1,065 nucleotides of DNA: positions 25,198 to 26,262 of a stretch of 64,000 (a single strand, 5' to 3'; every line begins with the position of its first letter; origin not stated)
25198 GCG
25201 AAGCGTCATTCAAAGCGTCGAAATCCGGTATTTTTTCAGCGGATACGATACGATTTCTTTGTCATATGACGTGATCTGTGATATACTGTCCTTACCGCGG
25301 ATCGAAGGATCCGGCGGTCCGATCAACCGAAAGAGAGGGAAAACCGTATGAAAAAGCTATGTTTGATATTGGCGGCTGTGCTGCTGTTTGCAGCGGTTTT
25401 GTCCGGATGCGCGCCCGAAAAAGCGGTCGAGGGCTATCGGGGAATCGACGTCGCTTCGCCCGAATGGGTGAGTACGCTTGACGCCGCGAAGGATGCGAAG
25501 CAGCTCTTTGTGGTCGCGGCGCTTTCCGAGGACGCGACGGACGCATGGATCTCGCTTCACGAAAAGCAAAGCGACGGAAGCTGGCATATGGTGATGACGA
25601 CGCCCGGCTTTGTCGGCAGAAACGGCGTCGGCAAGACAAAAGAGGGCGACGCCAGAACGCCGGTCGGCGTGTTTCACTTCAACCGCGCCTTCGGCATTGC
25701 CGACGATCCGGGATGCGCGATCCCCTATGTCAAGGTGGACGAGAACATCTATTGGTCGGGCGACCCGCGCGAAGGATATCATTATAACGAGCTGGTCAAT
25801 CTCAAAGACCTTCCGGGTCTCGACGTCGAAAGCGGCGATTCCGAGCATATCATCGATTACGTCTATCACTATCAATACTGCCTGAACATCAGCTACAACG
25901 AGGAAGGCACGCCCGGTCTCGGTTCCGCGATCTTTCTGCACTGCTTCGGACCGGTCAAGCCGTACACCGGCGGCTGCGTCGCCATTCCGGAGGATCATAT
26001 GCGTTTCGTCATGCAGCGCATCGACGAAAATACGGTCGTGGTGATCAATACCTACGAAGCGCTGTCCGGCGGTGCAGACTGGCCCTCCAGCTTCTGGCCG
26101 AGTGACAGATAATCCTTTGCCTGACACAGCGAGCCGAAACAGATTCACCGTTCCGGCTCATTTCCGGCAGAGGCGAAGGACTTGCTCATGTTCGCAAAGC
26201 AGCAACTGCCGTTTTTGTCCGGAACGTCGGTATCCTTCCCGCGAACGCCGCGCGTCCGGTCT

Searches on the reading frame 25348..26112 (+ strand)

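Call 89: search_protein_families(library=pfam, proteins=[window:25348-26112:+], max_evalue=0.0001)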
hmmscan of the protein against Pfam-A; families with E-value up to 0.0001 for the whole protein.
window:25348-26112:+ (254 aa): 1 family
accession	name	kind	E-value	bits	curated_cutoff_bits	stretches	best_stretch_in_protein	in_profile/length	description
PF03734.19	YkuD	-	3.5e-08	34.6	23.4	1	81-233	22-146/146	L,D-transpeptidase catalytic domain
